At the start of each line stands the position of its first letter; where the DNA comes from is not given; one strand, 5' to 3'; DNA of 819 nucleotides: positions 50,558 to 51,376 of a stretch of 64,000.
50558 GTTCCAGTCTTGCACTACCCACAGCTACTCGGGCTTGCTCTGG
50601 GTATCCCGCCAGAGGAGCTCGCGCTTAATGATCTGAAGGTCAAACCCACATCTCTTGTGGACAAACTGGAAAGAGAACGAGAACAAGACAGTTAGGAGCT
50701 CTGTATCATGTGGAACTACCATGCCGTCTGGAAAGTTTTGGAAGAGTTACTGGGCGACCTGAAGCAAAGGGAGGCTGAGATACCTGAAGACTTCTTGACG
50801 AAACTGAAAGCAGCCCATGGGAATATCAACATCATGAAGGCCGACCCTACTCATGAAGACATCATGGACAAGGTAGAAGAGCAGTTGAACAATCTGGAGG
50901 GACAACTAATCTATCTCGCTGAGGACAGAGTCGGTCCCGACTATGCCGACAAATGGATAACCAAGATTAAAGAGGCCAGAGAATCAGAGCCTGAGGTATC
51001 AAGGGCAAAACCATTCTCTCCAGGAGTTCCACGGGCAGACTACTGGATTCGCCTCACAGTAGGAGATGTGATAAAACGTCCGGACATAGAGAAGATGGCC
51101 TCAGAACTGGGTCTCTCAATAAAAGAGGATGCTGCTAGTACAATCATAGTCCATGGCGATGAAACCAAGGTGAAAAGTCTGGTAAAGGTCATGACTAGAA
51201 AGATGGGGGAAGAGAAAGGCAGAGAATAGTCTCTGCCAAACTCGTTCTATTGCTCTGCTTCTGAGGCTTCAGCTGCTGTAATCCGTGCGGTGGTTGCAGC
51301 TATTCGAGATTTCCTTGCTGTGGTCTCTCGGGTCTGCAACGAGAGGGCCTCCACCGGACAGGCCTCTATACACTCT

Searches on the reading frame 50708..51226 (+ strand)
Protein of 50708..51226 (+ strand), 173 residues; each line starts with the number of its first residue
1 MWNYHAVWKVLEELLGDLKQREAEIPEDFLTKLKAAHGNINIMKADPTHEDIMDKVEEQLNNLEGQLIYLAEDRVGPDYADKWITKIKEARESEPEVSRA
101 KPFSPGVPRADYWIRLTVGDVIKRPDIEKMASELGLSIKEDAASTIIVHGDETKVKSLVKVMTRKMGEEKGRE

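Call 7: search_protein_families(library=pfam, proteins=[window:50708-51226:+], max_evalue=1)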
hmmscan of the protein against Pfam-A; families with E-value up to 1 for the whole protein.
window:50708-51226:+ (173 aa): 2 families
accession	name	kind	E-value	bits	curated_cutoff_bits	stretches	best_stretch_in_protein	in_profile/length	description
PF23100.1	DUF2096_N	-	2.8e-17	63.4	26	1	7-94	4-93/96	DUF2096 N-terminal four-helical bundle domain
PF07737.17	ATLF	-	0.022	14.9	27.4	1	16-89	28-101/193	Anthrax toxin lethal factor, N- and C-terminal domain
